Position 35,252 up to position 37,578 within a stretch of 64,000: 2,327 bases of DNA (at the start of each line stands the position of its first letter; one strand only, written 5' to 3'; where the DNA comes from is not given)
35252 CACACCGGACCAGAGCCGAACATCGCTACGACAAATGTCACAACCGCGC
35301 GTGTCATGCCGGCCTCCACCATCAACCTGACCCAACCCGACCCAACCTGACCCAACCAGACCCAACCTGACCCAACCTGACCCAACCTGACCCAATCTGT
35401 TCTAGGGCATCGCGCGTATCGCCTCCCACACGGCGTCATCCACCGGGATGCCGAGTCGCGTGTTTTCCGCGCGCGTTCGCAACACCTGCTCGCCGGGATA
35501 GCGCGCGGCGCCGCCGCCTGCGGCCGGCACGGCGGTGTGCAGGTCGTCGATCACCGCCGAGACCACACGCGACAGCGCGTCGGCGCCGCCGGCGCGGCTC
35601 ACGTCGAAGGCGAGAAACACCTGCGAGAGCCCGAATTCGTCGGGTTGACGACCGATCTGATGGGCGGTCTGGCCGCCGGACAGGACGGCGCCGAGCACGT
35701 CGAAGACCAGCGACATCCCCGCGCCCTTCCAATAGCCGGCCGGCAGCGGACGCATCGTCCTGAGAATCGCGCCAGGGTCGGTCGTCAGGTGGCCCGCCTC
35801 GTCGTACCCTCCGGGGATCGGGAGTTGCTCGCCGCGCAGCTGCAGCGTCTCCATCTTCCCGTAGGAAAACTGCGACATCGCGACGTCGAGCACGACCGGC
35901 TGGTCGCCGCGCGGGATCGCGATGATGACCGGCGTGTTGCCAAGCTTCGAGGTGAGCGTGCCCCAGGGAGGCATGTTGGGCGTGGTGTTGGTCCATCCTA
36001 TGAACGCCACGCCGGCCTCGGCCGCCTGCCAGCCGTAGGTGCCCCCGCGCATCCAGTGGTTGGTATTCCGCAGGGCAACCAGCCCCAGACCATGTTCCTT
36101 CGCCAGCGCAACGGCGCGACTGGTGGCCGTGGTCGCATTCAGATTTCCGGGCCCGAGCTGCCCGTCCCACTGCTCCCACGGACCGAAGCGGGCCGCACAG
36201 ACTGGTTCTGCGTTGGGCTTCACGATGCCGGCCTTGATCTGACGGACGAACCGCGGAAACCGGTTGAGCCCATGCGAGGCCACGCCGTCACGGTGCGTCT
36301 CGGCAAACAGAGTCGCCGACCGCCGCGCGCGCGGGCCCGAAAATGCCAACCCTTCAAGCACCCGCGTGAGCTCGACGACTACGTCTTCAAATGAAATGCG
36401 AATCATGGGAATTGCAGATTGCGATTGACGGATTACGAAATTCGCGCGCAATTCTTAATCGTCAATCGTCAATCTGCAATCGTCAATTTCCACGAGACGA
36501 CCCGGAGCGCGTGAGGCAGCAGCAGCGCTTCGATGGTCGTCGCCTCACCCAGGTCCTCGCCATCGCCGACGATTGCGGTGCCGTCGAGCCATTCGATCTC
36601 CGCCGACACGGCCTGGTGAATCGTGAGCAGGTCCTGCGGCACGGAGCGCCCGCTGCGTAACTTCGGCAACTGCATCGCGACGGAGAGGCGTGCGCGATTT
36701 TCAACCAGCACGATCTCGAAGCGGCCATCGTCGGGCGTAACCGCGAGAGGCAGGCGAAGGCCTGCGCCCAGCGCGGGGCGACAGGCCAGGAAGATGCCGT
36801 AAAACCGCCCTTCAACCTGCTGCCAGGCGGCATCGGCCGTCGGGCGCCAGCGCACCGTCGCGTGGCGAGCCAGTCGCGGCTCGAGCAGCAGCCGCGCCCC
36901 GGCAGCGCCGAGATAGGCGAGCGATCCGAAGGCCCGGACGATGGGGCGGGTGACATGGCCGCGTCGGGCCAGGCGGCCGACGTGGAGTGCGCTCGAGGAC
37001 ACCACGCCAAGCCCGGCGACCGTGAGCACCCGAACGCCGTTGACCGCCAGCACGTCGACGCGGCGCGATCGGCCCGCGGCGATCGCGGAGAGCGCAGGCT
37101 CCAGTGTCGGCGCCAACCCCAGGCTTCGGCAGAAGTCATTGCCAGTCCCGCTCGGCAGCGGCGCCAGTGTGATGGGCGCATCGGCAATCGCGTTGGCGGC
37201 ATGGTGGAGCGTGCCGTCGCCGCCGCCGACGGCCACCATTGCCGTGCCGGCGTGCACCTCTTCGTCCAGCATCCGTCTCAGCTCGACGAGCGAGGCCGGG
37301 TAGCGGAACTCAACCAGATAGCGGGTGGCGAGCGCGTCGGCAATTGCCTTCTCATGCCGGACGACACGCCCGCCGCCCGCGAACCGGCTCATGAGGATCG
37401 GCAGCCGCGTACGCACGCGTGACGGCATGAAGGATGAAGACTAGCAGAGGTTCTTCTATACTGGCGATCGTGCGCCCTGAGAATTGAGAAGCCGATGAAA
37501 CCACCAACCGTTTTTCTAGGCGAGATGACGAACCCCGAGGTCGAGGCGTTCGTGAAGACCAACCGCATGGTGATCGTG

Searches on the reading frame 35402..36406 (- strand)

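Call 27: search_protein_families(library=pfam, proteins=[window:35402-36406:-], max_evalue=0.00001)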
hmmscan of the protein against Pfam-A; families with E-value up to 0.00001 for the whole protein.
window:35402-36406:- (334 aa): 1 family
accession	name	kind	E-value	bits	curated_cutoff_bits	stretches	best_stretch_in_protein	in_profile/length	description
PF02615.19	Ldh_2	-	6e-100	335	38.8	1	4-330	1-332/333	Malate/L-lactate dehydrogenase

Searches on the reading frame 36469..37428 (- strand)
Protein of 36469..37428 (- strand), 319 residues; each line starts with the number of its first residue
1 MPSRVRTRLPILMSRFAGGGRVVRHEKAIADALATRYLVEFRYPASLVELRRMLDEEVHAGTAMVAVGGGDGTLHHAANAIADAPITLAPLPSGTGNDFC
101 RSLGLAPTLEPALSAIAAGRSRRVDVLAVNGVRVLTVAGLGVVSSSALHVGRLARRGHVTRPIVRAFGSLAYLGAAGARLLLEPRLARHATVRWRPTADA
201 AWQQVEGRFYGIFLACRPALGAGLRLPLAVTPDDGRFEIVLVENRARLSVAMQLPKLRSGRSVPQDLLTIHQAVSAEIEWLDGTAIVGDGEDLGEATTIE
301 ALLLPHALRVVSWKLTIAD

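Call 27: search_protein_families(library=pfam, proteins=[window:36469-37428:-], max_evalue=0.00001)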
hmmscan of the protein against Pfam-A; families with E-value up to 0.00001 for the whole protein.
window:36469-37428:- (319 aa): 2 families
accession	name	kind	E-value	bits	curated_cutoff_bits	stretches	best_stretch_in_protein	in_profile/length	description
PF00781.29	DAGK_cat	-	5.7e-19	68.4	23.6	1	11-128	4-124/125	Diacylglycerol kinase catalytic domain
PF19279.4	YegS_C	-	5.9e-13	49.3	27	1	185-311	34-157/158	YegS C-terminal NAD kinase beta sandwich-like domain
